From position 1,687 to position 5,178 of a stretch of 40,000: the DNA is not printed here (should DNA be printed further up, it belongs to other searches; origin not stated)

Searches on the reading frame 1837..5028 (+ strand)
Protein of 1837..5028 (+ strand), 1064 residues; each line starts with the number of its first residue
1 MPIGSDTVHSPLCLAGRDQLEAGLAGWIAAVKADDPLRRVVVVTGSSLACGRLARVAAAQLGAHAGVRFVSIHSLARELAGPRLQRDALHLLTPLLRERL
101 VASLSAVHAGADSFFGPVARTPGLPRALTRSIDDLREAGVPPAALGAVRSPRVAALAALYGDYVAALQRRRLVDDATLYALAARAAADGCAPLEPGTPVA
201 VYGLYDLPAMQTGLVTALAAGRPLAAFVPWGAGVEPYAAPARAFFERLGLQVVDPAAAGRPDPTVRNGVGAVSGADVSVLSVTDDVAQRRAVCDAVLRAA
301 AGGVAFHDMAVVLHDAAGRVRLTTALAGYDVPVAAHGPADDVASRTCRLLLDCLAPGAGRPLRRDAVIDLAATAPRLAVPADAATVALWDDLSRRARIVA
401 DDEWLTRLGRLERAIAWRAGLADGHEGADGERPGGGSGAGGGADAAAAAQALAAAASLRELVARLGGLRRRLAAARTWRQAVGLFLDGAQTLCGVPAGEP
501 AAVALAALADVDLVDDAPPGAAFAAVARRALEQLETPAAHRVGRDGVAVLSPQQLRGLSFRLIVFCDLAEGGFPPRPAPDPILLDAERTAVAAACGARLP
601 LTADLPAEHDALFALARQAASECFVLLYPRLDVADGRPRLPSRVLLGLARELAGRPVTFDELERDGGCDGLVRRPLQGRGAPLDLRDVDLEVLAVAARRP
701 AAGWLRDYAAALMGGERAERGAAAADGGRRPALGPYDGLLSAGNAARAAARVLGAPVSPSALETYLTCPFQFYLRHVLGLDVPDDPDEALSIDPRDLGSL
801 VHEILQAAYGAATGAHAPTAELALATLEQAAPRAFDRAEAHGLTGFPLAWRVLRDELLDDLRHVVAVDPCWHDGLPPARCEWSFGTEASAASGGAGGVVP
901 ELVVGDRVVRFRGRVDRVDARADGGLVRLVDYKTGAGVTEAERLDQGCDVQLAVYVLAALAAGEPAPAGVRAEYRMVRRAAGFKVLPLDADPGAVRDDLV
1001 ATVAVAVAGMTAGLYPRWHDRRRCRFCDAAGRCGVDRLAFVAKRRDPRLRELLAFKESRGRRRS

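Call 71: search_protein_families(library=pfam, proteins=[window:1837-5028:+], max_evalue=0.0001)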
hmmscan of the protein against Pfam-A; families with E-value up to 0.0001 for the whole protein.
window:1837-5028:+ (1064 aa): 1 family
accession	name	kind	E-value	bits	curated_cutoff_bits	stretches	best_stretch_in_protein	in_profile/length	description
PF12705.13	PDDEXK_1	-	2.9e-37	129.4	22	1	757-1033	2-246/247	PD-(D/E)XK nuclease superfamily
